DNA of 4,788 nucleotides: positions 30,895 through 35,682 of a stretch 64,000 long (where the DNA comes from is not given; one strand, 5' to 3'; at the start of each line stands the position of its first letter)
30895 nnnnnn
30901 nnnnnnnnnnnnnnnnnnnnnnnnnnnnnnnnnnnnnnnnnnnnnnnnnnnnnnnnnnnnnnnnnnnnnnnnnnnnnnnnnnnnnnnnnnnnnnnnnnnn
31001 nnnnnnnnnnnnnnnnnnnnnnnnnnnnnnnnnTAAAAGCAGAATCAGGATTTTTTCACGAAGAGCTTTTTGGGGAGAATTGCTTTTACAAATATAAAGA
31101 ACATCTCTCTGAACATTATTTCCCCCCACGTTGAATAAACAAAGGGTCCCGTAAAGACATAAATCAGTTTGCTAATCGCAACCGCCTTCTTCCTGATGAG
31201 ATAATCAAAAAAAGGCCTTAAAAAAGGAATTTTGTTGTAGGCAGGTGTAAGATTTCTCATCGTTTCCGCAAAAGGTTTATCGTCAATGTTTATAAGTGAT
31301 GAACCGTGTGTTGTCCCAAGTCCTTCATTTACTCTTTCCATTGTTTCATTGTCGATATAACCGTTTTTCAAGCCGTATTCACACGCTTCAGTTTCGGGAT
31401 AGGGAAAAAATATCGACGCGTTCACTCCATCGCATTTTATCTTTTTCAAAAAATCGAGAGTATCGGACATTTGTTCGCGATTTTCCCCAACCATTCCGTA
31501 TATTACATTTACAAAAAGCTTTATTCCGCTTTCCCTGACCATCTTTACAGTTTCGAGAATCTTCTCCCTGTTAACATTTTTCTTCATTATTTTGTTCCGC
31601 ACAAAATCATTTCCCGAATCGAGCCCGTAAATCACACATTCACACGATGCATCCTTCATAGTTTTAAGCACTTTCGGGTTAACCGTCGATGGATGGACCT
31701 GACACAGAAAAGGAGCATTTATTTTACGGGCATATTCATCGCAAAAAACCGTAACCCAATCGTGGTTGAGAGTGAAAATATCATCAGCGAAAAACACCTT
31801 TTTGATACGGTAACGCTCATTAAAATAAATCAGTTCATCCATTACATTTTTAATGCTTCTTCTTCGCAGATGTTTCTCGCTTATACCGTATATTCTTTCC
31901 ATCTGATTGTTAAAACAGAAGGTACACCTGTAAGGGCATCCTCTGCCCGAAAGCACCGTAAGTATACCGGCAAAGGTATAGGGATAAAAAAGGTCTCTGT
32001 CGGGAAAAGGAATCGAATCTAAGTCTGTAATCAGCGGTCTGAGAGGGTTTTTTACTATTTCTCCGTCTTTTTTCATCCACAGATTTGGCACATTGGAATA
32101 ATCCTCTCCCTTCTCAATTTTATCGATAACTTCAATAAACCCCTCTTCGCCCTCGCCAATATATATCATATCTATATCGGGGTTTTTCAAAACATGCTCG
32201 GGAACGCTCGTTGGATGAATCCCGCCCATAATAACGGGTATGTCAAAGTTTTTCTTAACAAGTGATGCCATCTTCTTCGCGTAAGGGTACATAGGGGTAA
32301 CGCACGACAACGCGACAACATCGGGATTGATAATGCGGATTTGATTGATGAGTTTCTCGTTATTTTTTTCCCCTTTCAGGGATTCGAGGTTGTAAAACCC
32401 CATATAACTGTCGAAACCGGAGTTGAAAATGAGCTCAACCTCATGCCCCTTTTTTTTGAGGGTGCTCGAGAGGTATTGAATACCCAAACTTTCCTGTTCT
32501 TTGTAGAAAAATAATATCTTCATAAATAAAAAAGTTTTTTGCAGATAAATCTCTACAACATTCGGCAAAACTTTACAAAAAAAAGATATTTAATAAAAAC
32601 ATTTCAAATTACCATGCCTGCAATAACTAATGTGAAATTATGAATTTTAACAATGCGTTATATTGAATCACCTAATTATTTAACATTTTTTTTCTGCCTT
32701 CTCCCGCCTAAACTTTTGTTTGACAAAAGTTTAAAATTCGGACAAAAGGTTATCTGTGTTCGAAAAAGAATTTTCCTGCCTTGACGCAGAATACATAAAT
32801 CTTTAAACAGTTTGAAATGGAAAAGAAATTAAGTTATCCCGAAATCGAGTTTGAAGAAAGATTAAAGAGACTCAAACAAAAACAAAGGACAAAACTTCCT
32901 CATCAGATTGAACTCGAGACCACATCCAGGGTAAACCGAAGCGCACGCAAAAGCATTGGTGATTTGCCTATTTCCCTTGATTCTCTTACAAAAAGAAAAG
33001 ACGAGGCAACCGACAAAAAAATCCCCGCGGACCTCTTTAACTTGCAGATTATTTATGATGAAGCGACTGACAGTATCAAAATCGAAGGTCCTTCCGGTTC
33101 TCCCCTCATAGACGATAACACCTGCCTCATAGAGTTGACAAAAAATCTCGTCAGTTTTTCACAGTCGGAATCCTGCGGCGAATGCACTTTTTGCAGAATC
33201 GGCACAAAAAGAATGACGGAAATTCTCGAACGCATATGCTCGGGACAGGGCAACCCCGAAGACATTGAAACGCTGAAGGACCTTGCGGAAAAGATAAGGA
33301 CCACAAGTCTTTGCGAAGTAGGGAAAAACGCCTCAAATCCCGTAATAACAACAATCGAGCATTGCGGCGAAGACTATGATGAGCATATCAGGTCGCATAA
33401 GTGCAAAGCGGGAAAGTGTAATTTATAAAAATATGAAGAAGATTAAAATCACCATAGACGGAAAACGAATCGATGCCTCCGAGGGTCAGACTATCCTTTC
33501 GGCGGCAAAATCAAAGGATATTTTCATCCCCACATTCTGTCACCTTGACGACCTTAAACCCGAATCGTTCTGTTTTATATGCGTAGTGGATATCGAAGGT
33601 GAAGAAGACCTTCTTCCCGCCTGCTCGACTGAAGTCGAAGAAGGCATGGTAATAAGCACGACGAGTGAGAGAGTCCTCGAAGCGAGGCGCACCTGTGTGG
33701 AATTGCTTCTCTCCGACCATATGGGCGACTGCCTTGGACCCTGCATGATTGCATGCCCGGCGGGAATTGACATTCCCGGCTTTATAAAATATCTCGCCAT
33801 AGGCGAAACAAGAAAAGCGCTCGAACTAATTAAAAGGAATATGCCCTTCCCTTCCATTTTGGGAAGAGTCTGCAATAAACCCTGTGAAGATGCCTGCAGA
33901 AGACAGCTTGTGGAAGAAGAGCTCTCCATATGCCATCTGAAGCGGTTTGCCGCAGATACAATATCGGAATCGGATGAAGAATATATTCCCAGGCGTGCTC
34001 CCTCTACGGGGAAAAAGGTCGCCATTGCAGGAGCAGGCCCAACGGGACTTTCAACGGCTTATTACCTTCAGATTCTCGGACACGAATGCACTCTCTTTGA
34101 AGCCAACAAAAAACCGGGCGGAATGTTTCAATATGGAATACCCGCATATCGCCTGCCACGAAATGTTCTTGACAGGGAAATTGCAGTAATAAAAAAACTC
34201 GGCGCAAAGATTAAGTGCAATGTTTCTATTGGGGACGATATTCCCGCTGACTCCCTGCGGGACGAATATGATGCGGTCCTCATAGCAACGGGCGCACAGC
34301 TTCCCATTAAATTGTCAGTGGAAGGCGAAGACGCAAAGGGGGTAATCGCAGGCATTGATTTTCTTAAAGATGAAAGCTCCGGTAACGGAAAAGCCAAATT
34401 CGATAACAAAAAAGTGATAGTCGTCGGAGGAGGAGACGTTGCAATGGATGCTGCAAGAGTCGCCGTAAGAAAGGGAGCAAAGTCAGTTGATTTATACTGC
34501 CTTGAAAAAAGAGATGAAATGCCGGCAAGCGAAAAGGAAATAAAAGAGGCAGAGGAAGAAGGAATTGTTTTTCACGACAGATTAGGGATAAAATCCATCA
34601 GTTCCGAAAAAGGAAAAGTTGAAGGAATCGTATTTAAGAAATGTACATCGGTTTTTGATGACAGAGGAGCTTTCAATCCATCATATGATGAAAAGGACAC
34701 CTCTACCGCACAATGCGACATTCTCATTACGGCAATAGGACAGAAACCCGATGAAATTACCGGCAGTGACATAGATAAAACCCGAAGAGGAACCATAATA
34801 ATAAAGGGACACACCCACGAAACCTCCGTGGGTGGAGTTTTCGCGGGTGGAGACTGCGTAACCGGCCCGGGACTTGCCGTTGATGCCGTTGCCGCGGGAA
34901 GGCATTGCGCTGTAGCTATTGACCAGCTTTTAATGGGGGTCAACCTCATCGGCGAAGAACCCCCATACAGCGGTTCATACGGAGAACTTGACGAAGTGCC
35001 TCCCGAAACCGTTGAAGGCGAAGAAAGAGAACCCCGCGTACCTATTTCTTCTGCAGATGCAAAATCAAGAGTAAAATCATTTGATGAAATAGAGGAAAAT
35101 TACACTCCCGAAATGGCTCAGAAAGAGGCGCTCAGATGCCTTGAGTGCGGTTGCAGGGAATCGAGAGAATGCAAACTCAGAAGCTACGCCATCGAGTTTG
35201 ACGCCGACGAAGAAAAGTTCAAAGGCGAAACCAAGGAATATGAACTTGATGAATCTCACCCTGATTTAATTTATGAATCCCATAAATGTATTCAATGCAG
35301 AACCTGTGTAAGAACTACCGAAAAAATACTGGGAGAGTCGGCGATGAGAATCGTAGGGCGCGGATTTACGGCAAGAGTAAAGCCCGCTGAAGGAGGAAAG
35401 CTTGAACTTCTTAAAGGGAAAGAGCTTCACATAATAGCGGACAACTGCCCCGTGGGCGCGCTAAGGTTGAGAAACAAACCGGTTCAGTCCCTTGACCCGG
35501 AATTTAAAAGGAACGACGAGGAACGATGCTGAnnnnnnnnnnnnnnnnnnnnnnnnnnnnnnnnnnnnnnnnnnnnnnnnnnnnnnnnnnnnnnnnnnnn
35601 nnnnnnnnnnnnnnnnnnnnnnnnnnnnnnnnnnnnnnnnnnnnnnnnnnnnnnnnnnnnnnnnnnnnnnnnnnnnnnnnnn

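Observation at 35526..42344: SCP2-like protein + two divergent FAD oxidoreductases + CCG Fe-S protein + MFS: putative anaerobic catabolic module for a hydrophobic substrate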

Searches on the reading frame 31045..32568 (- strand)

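Call 5: search_protein_families(library=ncbifam, proteins=[window:31045-32568:-], max_evalue=0.01)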
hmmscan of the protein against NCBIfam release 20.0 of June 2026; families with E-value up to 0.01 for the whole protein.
window:31045-32568:- (507 aa): 45 families (the best 25 are shown)
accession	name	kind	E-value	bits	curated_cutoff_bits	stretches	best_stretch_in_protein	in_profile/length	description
TIGR03471.1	HpnJ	equivalog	2.4e-45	155.3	577.6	1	83-416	70-404/472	hopanoid biosynthesis associated radical SAM protein HpnJ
NF050148.1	rSAM_ApyD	equivalog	6.6e-38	130.5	750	1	27-377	25-366/645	RiPP biosynthesis radical SAM protein ApyD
TIGR02026.1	BchE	equivalog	1.6e-35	123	481.35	1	61-394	43-382/497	magnesium-protoporphyrin IX monomethyl ester anaerobic oxidative cyclase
NF038361.1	rSAM_Sden_1168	equivalog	2e-34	119.1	575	1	27-447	85-518/560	Sden_1168 family B12-binding radical SAM P-methyltransferase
TIGR04013.1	B12_SAM_MJ_1487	hypoth_equivalog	3.7e-32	111.6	251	1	67-397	28-355/382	TIGR04013 family B12-binding domain/radical SAM domain-containing protein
TIGR04014.1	B12_SAM_MJ_0865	equivalog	8.5e-32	110.5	360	1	70-402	27-361/434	methyl-coenzyme M reductase glutamine C-methyltransferase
TIGR04479.1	bcpD_PhpK_rSAM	subfamily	2.7e-31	108.5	600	1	27-390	72-422/504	PhpK family radical SAM P-methyltransferase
TIGR04072.2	rSAM_ladder_B12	equivalog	4.4e-31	108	360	1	28-379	19-351/443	lipid biosynthesis B12-binding/radical SAM protein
TIGR04385.1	B12_rSAM_cofa1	equivalog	5.5e-27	95.1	450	1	28-377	21-364/438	B12 lower ligand biosynthesis radical SAM protein BzaD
TIGR03975.1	rSAM_ocin_1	subfamily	2.6e-21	75.8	281.85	1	71-377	118-430/606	RiPP maturation radical SAM C-methyltransferase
NF033712.0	B12_rSAM_KedN5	subfamily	1.8e-20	72.7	700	1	64-372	44-365/624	KedN5 family methylcobalamin-dependent radical SAM C-methyltransferase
TIGR04367.1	HpnR_B12_rSAM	equivalog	8.4e-20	70.8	650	1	22-396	17-370/490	hopanoid C-3 methylase HpnR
NF033070.1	rSAM_AprD4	equivalog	9.4e-20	70.9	500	1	177-408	164-399/456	AprD4 family radical SAM diol-dehydratase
TIGR04190.1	B12_SAM_Ta0216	equivalog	6.3e-18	64.6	500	1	97-377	96-394/554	TIGR04190 family B12-binding domain/radical SAM domain protein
TIGR04295.1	B12_rSAM_oligo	hypoth_equivalog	1.9e-13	49.9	400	1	32-414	30-397/422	TIGR04295 family B12-binding domain-containing radical SAM protein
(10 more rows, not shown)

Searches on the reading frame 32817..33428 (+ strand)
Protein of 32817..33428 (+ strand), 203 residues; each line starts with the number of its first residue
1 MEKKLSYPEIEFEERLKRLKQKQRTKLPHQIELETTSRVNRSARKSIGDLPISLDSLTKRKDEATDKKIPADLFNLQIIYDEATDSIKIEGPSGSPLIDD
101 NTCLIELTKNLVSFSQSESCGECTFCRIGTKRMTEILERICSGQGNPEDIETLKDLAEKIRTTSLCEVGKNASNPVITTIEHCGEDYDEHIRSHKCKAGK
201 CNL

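Call 3: search_protein_families(library=pfam, proteins=[window:32817-33428:+], max_evalue=0.01)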
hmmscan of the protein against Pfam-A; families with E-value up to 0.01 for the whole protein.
window:32817-33428:+ (203 aa): 2 families
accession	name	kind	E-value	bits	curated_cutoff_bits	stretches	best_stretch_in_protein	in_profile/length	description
PF10589.14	NADH_4Fe-4S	-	3.8e-29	100.8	23.5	1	107-190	2-85/85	NADH-ubiquinone oxidoreductase-F iron-sulfur binding region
PF19954.5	EAD10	-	0.0048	17.3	24.1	1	133-173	7-47/77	Effector-associated domain 10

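Call 5: search_protein_families(library=ncbifam, proteins=[window:32817-33428:+], max_evalue=0.01)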
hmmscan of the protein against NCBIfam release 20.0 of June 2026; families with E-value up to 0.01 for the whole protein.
window:32817-33428:+ (203 aa): 3 families
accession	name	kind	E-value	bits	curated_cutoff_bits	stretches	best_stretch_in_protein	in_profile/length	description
TIGR01959.1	nuoF_fam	equivalog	9e-23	80.3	558.65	1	77-191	296-410/410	NADH-quinone oxidoreductase subunit NuoF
NF010120.0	PRK13596.1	equivalog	5.2e-18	64.8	389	1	79-197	305-423/433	NADH-quinone oxidoreductase subunit NuoF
NF008436.0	PRK11278.1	equivalog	1.2e-11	44.2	749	1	97-195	331-430/448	NADH-quinone oxidoreductase subunit NuoF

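Call 97: search_solved_structures(query=window:32817-33428:+, max_evalue=0.00001)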
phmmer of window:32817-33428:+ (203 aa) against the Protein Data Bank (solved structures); distinct sequences matched with E-value up to 0.00001: 61 (the best 60 are shown).
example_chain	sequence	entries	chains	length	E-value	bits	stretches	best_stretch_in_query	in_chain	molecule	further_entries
9bov_B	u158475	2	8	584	3.6e-35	124.7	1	69-202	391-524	NADH dehydrogenase (Quinone)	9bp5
7q4w_B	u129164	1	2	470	1.3e-33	119.6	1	69-202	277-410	Iron hydrogenase HydB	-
7q4v_B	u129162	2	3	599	1.8e-33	119.1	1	69-202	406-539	Iron hydrogenase HydB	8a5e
8oh5_B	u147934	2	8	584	1.9e-33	119.1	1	69-201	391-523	NAD-reducing hydrogenase subunit HoxF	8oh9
9n5u_B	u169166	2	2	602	2.6e-32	115.4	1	69-201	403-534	NfnB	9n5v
8a6t_B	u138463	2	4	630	2.2e-31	112.4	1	69-202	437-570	Electron bifurcating hydrogenase subunit HydB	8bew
7t2r_B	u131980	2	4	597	5.9e-30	107.7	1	74-201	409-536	NiFe hydrogenase subunit B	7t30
9mqx_B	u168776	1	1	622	9e-27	97.3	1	69-201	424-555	NADH:ubiquinone oxidoreductase, NADH-binding (51 kD) subunit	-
7p5h_B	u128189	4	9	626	1.9e-23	86.5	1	71-202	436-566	Fe-hydrogenase, subunit beta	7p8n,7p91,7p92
8e9g_F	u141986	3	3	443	1.9e-16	63.6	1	87-191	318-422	NADH-quinone oxidoreductase subunit F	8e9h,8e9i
8x9v_F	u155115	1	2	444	2.4e-13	53.5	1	76-191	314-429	NADH-quinone oxidoreductase subunit F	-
8b9z_F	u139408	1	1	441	1.1e-12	51.4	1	94-195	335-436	NADH dehydrogenase [ubiquinone] flavoprotein 1, mitochondrial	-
8esw_V1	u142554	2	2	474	1.3e-12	51.2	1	94-195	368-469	NADH dehydrogenase [ubiquinone] flavoprotein 1, mitochondrial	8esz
8ba0_F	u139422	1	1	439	1.4e-12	51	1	94-194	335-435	NADH dehydrogenase [ubiquinone] flavoprotein 1, mitochondrial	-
8zo8_V1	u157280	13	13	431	2.6e-12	50.1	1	93-192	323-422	NADH dehydrogenase [ubiquinone] flavoprotein 1, mitochondrial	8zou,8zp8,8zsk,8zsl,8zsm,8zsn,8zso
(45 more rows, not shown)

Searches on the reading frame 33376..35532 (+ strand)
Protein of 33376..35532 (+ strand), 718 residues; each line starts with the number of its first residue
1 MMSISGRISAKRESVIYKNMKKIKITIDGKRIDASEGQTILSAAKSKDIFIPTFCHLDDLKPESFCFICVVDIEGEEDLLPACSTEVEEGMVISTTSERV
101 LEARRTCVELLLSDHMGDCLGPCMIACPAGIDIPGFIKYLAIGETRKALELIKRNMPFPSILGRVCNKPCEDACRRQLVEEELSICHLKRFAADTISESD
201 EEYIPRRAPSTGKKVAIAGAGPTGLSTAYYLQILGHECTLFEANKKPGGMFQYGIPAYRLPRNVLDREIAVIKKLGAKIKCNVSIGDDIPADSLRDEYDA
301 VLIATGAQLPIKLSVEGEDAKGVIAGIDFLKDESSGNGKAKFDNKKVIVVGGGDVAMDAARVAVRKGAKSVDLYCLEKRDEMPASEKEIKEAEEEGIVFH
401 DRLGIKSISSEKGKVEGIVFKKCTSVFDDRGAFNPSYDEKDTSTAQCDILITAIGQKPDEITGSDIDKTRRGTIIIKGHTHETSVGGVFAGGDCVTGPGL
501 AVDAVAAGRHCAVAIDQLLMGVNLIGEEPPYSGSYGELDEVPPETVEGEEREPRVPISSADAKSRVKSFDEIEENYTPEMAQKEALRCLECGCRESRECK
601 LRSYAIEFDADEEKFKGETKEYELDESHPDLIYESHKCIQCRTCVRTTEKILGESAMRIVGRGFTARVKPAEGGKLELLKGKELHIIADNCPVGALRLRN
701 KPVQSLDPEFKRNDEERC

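Call 3: search_protein_families(library=pfam, proteins=[window:33376-35532:+], max_evalue=0.01)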
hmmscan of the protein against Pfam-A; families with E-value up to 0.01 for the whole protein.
window:33376-35532:+ (718 aa): 16 families
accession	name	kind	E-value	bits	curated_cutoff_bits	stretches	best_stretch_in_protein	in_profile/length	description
PF07992.20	Pyr_redox_2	-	3.4e-30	105.9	26.1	2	213-508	1-291/291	Pyridine nucleotide-disulphide oxidoreductase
PF14691.11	Fer4_20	-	7.9e-21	74.4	25.8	2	119-199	27-111/113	Dihydroprymidine dehydrogenase domain II, 4Fe-4S cluster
PF13510.11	Fer2_4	-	5.5e-19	68.4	22.8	1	21-97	2-81/82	2Fe-2S iron-sulfur cluster binding domain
PF00070.33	Pyr_redox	-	2.3e-11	44.5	22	1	346-421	1-80/82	Pyridine nucleotide-disulphide oxidoreductase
PF13738.12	Pyr_redox_3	-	1.3e-09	38.1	30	1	300-492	127-305/305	Pyridine nucleotide-disulphide oxidoreductase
PF01266.30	DAO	-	7.8e-08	32.7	27.9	1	214-249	1-37/353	FAD dependent oxidoreductase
PF13450.12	NAD_binding_8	-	2e-07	31.6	21.9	1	217-251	1-35/68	NAD(P)-binding Rossmann-like domain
PF22117.2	Fer4_Nqo3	-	3e-07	30.9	27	1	634-696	7-66/67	NADH-quinone oxidoreductase subunit 3, ferredoxin-like domain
PF01262.27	AlaDh_PNT_C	-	0.00024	21.1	23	0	343-453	27-99/214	Alanine dehydrogenase/PNT, C-terminal domain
PF01494.25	FAD_binding_3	-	0.00066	19.4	22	1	214-245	3-34/349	FAD binding domain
PF01946.23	Thi4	-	0.00067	19.4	26.2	0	214-251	19-57/235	Thi4 family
PF13241.12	NAD_binding_7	-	0.00073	20.5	22.1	0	341-390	4-49/104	Putative NAD(P)-binding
PF01593.30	Amino_oxidase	-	0.0012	18.7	19.8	1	223-249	2-28/443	Flavin containing amine oxidoreductase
PF03486.20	HI0933_like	-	0.0017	18.3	50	0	214-248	2-36/244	HI0933-like protein Rossmann domain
PF00291.31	PALP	-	0.0024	17.7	35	0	210-278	53-103/295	Pyridoxal-phosphate dependent enzyme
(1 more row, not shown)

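Call 5: search_protein_families(library=ncbifam, proteins=[window:33376-35532:+], max_evalue=0.01)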
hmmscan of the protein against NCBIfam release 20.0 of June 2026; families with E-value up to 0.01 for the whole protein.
window:33376-35532:+ (718 aa): 64 families (the best 25 are shown)
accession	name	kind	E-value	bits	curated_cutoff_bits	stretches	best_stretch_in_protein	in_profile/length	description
NF009454.0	PRK12814.1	equivalog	4.4e-194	646.5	916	1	20-657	1-637/657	putative NADPH-dependent glutamate synthase small subunit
NF009410.0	PRK12771.1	subfamily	9.7e-138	460.2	516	1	119-599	46-520/566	NAD(P)-binding protein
NF010590.0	PRK13984.1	equivalog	4e-107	358.8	946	2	121-520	196-607/611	putative oxidoreductase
TIGR01316.1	gltA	equivalog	1.7e-91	307.3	471.75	1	121-518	36-448/449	NADPH-dependent glutamate synthase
NF009414.0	PRK12778.1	equivalog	1.9e-90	304.2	1103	2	119-519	334-749/752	bifunctional dihydroorotate dehydrogenase B NAD binding subunit/NADPH-dependent glutamate synthase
TIGR03315.1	Se_ygfK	equivalog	2.7e-77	260.1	835.3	1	116-592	439-887/1012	putative selenate reductase subunit YgfK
TIGR01317.1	GOGAT_sm_gam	subfamily_domain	7.5e-73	246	447.7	1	118-522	46-481/485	glutamate synthase small subunit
TIGR01318.1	gltD_gamma_fam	subfamily_domain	3.1e-68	230.5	482.95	1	122-518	49-464/467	glutamate synthase, small subunit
NF009408.0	PRK12769.1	equivalog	6.5e-67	226.1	1003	2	123-519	236-651/659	formate-dependent uric acid utilization protein AegA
NF009413.0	PRK12775.1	equivalog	5.6e-66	223.1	1895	1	118-519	335-754/1006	putative trifunctional 2-polyprenylphenol hydroxylase/glutamate synthase subunit beta/ferritin domain-containing protein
NF009409.0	PRK12770.1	subfamily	3.5e-53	180.9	343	1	207-520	13-351/360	putative glutamate synthase subunit beta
NF009451.0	PRK12809.1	equivalog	2.7e-52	177.9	1154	1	123-515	219-630/639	formate-dependent uric acid utilization protein YgfT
NF009415.0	PRK12779.1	equivalog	3.2e-51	174.3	1519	1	126-515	213-622/944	putative bifunctional glutamate synthase subunit beta/2-polyprenylphenol hydroxylase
NF045663.1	diclust_near_Sec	equivalog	3.2e-48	164.4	530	2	121-309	18-201/759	pyridine nucleotide-disulfide oxidoreductase/dicluster-binding protein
NF040763.1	FeFe_hydrog_A6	exception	5.2e-46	157.2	765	2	23-120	1-98/571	NADH-dependent [FeFe] hydrogenase, group A6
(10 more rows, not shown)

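Call 91: search_solved_structures(query=window:33376-35532:+, max_evalue=1e-10)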
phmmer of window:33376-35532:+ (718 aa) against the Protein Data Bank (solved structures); distinct sequences matched with E-value up to 1e-10: 55.
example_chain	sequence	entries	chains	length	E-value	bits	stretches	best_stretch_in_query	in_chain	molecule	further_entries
9bov_A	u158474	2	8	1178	8.5e-166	556.6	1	20-703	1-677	Molybdopterin oxidoreductase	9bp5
8oh5_C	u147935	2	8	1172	9.6e-152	510.1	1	20-696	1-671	Formate dehydrogenase-O, major subunit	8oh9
9n5u_A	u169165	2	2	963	1.1e-149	503.3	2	21-521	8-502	NfnA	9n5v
4ylf_B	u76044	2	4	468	4.1e-71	243.6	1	122-521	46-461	Dihydropyrimidine dehydrogenase subunit A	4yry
5jca_L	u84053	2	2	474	4.6e-70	240.1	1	121-519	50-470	NADH-dependent Ferredoxin:NADP Oxidoreductase (NfnI) subunit alpha | NADH-dependent Ferredoxin:NADP Oxidoreductase subunit alpha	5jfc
5vj7_A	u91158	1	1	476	1.1e-67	232.2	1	121-519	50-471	Oxidoreductase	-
6s6s_G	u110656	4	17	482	1.4e-56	195.6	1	122-515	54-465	Glutamate synthase [NADPH] small chain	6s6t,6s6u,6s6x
2vdc_G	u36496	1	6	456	3.5e-56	194.3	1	119-515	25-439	GLUTAMATE SYNTHASE [NADPH] SMALL CHAIN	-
7mfm_I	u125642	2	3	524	1.3e-50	175.8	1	126-382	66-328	Glutamate synthase (NADPH) small chain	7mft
7t2r_A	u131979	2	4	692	4.9e-32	114.4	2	20-117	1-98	NiFe hydrogenase subunit A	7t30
8a6t_A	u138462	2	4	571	5.7e-31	110.9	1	21-120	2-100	Electron bifurcating hydrogenase subunit HydA1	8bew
1gt8_A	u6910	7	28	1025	3.9e-29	104.8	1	121-515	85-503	DIHYDROPYRIMIDINE DEHYDROGENASE | Dihydropyrimidine dehydrogenase [NADP(+)]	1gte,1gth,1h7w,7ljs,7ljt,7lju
7m31_A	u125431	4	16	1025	3.9e-29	104.8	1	121-515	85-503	Dihydropyrimidine dehydrogenase [NADP(+)]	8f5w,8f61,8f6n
1h7x_A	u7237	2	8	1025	3.9e-29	104.8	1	121-515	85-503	DIHYDROPYRIMIDINE DEHYDROGENASE | Dihydropyrimidine dehydrogenase [NADP(+)]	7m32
7q4v_A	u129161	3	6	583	1.4e-27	99.7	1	20-120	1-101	Iron hydrogenase HydA1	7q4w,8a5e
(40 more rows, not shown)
